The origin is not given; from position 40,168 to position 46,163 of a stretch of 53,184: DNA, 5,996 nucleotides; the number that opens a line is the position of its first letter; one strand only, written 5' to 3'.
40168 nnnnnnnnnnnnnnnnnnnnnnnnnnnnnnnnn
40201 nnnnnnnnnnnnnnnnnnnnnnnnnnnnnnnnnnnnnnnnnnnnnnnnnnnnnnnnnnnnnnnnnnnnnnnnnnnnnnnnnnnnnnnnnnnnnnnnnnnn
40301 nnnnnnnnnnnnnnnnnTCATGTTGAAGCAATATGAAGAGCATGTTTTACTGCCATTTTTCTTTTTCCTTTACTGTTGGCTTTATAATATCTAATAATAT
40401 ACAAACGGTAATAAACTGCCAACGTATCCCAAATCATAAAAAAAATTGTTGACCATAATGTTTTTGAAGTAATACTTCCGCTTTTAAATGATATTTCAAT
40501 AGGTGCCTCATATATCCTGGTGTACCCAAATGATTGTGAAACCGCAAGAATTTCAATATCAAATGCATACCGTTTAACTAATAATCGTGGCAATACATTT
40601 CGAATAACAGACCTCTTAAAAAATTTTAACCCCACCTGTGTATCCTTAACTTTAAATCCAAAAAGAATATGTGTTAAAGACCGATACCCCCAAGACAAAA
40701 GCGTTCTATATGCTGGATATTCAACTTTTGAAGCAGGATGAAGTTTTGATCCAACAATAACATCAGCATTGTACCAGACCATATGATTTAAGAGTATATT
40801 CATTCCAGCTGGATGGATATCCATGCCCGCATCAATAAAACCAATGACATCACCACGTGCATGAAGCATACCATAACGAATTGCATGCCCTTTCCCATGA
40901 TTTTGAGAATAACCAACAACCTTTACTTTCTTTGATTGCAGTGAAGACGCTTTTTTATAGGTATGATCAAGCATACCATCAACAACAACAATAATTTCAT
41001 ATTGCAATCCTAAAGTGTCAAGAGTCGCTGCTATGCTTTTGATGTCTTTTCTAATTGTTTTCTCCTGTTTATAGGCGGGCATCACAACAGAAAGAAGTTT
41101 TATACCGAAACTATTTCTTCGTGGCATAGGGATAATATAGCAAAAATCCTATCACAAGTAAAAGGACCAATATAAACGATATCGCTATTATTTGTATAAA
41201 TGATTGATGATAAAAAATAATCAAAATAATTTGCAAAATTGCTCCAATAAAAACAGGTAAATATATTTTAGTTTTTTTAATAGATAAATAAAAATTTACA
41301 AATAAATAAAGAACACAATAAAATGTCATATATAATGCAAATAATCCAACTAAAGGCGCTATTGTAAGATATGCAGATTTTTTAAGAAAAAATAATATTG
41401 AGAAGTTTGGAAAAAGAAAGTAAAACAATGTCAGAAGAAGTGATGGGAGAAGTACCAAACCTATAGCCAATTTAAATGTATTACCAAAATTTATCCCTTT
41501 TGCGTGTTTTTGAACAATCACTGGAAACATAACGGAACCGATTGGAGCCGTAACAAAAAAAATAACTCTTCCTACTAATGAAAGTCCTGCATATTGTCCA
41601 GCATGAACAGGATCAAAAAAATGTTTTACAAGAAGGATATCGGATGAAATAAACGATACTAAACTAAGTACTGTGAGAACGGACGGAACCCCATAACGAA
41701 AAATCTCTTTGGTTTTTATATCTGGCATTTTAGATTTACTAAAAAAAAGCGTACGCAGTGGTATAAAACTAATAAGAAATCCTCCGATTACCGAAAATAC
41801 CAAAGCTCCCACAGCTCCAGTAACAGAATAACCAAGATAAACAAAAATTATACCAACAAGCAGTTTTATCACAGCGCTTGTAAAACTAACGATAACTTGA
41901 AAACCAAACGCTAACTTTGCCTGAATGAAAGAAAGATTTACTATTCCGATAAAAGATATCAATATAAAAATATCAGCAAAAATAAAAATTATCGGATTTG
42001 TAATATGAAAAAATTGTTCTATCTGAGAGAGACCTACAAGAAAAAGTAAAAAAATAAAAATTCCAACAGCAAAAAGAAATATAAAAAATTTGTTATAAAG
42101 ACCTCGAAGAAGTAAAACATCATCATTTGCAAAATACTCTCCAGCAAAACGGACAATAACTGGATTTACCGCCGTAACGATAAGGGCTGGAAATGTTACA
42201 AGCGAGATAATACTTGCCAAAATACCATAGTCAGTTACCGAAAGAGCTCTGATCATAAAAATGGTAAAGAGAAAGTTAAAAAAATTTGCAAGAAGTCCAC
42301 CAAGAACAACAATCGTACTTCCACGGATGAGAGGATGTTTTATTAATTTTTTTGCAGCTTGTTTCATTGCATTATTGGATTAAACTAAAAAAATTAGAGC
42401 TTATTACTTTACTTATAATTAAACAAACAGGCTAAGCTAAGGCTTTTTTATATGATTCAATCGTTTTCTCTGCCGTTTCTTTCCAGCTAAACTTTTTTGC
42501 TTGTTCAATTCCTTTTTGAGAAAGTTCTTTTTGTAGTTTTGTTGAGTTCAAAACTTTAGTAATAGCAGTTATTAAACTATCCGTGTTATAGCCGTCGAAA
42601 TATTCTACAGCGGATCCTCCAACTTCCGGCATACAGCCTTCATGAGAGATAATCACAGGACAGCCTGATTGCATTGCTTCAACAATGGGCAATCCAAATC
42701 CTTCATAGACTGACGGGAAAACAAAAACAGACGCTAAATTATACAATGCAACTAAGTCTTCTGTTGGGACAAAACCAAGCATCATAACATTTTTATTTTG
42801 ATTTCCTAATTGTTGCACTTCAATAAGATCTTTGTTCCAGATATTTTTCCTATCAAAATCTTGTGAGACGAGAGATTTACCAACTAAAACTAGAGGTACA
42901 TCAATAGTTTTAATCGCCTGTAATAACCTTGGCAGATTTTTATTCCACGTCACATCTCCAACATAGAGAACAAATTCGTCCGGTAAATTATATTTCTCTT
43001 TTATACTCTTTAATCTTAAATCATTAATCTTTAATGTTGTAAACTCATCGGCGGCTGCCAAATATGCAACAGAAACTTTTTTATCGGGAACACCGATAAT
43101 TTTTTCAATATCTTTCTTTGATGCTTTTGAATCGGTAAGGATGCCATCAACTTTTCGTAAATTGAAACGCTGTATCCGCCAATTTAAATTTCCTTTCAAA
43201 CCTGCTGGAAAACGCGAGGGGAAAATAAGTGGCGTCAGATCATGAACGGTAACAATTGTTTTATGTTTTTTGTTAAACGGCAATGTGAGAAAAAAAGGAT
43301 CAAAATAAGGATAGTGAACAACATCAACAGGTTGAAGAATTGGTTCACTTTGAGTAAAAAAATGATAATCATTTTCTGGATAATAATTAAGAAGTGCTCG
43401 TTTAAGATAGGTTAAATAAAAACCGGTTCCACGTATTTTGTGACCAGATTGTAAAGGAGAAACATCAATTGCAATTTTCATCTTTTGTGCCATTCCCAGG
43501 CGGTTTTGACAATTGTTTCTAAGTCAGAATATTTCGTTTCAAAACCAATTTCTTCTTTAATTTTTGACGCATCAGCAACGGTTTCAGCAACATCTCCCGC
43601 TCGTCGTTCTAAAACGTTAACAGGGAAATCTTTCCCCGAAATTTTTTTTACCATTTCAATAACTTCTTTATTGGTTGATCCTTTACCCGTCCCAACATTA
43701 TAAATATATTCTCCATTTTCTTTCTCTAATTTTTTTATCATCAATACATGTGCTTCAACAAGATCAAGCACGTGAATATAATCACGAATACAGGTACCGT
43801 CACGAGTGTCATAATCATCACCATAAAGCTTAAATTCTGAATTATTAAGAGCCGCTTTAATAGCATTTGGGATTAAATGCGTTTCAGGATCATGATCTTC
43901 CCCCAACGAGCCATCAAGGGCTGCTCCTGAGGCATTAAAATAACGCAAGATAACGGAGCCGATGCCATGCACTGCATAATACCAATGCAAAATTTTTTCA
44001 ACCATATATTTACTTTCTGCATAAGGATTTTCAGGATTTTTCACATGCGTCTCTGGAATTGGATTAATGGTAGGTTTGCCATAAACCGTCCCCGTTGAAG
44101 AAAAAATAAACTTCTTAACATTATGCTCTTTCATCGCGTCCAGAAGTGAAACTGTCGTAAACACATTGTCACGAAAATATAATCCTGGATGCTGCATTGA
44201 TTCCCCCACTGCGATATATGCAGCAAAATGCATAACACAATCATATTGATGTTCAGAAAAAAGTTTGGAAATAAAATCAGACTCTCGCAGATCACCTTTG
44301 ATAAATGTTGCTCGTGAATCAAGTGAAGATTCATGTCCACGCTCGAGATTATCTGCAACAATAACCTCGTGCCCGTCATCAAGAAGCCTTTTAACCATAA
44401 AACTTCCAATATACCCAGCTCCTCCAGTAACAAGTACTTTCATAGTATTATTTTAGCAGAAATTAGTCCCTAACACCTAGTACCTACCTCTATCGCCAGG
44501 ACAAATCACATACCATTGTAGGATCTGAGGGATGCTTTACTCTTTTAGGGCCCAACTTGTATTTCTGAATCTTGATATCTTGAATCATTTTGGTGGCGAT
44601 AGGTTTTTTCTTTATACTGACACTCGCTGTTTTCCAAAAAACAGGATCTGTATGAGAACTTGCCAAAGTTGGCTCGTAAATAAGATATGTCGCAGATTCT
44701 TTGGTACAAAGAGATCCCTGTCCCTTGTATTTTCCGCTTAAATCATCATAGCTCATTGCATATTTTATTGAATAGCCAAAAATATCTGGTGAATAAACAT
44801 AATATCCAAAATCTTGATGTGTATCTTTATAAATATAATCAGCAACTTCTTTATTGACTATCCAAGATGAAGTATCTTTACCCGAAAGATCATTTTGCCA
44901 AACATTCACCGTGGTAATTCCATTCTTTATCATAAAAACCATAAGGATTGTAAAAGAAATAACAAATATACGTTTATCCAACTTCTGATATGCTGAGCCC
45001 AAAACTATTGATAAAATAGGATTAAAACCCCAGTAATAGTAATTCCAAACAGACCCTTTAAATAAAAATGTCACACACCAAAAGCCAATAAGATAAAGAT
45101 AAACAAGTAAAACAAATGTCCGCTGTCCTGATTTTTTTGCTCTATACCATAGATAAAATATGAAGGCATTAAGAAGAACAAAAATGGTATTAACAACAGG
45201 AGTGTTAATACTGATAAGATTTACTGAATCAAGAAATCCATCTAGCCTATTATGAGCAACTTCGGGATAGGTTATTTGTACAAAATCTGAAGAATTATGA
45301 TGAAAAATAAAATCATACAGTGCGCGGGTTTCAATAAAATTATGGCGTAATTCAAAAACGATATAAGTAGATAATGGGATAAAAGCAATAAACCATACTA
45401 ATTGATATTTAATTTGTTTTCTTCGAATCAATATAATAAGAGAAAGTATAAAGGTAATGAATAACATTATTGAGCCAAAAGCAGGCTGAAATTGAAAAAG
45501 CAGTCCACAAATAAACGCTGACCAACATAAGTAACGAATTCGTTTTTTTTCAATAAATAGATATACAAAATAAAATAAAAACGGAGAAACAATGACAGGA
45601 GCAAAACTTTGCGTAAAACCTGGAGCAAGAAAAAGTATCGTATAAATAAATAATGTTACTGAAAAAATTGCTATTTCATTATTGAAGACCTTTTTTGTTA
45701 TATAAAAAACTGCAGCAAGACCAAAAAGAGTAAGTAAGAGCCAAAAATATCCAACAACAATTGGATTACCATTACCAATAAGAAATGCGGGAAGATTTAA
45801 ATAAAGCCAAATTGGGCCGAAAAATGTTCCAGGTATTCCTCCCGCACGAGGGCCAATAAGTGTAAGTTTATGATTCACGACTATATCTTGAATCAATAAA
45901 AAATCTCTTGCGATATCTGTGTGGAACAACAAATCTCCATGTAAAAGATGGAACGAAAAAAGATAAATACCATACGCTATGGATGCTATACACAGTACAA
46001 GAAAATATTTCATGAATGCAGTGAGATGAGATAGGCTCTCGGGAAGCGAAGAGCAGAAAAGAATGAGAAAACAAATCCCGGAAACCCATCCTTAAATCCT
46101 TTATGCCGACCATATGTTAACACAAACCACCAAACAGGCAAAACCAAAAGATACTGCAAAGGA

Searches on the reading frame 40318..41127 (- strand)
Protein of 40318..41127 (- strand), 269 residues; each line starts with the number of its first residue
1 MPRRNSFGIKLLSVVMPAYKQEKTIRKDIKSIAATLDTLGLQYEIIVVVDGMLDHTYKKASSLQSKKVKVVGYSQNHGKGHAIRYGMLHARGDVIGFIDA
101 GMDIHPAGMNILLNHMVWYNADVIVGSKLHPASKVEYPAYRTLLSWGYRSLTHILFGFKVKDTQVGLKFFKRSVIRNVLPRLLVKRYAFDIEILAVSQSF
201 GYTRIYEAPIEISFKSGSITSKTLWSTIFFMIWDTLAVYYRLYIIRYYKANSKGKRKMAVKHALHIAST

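Call 10: search_protein_families(library=pfam, proteins=[window:40318-41127:-], max_evalue=0.001)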
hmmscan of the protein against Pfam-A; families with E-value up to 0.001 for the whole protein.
window:40318-41127:- (269 aa): 3 families
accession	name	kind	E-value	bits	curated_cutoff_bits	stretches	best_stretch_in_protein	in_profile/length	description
PF00535.33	Glycos_transf_2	-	8.2e-21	75.1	23.3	1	13-178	1-167/168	Glycosyl transferase family 2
PF10111.15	Glyco_tranf_2_2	-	0.0002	21.4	27.3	1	13-101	1-91/276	Glycosyltransferase like family 2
PF13641.12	Glyco_tranf_2_3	-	0.00085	19.8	27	0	12-104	3-99/230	Glycosyltransferase like family 2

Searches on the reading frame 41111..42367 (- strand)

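Call 10: search_protein_families(library=pfam, proteins=[window:41111-42367:-], max_evalue=0.001)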
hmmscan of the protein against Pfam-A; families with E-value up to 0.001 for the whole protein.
window:41111-42367:- (418 aa): 2 families
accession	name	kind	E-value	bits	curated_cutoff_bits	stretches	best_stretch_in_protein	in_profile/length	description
PF01943.22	Polysacc_synt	-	7.4e-12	45.7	28.2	1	14-286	2-272/274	Polysaccharide biosynthesis protein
PF13440.11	Polysacc_synt_3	-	6.7e-10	39.1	23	1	38-305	2-261/293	Polysaccharide biosynthesis protein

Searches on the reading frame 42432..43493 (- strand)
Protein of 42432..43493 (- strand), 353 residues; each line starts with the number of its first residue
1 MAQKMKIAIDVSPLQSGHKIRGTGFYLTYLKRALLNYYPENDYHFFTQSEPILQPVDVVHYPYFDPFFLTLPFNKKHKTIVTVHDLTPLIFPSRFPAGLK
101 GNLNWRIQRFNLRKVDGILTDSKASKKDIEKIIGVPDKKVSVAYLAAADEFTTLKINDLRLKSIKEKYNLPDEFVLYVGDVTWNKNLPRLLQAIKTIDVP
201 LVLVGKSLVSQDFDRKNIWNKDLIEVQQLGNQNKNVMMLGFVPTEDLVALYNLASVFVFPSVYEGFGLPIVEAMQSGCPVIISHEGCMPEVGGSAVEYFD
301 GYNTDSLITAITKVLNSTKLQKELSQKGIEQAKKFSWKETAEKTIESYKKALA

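Call 10: search_protein_families(library=pfam, proteins=[window:42432-43493:-], max_evalue=0.001)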
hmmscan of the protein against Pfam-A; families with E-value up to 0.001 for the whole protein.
window:42432-43493:- (353 aa): 6 families
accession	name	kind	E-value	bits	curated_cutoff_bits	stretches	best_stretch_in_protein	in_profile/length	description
PF00534.26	Glycos_transf_1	-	3.7e-29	101.9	26.4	1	168-330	9-171/172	Glycosyl transferases group 1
PF13692.12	Glyco_trans_1_4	-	8.4e-21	75.2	27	1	175-316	4-141/142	Glycosyl transferases group 1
PF13439.12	Glyco_transf_4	-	3.5e-09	37.4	28.5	1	37-144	52-163/170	Glycosyltransferase Family 4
PF20706.3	GT4-conflict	-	2.8e-07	30.3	26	1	235-285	262-313/385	Family 4 Glycosyltransferase in conflict systems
PF13579.12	Glyco_trans_4_4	-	2e-05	25.4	29.7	1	54-142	70-154/158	Glycosyl transferase 4-like domain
PF13524.12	Glyco_trans_1_2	-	0.0001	22.7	25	1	189-343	4-141/144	Glycosyl transferase-like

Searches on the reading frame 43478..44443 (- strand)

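Call 10: search_protein_families(library=pfam, proteins=[window:43478-44443:-], max_evalue=0.001)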
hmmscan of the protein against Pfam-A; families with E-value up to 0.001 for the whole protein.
window:43478-44443:- (321 aa): 9 families
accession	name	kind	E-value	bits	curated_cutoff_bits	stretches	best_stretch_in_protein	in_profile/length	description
PF01370.27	Epimerase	-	2.7e-62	210.8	20.9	1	3-251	1-240/240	NAD dependent epimerase/dehydratase family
PF16363.11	GDP_Man_Dehyd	-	1.4e-57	196.1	27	1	4-309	1-327/332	GDP-mannose 4,6 dehydratase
PF01073.25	3Beta_HSD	-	4.7e-18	65.6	22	1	4-151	1-156/280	3-beta hydroxysteroid dehydrogenase/isomerase family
PF04321.23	RmlD_sub_bind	-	8e-14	51.8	27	1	1-153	1-137/287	RmlD substrate binding domain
PF02719.21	Polysacc_synt_2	-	4.9e-13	49.3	20.2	1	3-118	1-129/293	Polysaccharide biosynthesis protein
PF13460.12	NAD_binding_10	-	2.9e-12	47.2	27.2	1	7-152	1-131/184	NAD(P)H-binding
PF05368.20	NmrA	-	7.2e-12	45.9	27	1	2-150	4-132/298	NmrA-like family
PF07993.18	NAD_binding_4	-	2.9e-11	43.5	20.1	1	40-178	58-214/258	Male sterility protein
PF00106.31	adh_short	-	2.3e-05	24.4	26.6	1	3-64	3-70/195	short chain dehydrogenase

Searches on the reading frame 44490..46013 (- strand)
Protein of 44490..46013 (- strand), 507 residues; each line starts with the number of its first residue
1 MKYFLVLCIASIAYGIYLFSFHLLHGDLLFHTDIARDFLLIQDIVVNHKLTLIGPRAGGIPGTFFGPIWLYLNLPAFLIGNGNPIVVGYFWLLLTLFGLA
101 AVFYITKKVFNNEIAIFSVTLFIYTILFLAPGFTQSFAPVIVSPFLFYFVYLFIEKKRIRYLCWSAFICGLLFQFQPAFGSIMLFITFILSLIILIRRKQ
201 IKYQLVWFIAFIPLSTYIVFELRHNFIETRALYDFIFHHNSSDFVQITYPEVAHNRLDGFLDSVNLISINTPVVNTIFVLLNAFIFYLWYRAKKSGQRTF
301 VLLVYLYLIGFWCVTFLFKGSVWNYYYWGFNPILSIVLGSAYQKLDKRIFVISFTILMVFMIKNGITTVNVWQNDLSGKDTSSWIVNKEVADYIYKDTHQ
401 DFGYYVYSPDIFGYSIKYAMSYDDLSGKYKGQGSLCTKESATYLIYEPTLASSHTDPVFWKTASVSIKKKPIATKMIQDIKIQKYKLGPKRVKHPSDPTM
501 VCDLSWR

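Call 10: search_protein_families(library=pfam, proteins=[window:44490-46013:-], max_evalue=0.001)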
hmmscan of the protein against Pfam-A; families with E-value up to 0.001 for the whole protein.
window:44490-46013:- (507 aa): 1 family
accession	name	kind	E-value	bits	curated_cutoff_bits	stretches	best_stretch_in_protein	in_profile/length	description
PF13231.12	PMT_2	-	7.5e-05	23.4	26.1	1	79-216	17-156/160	Dolichyl-phosphate-mannose-protein mannosyltransferase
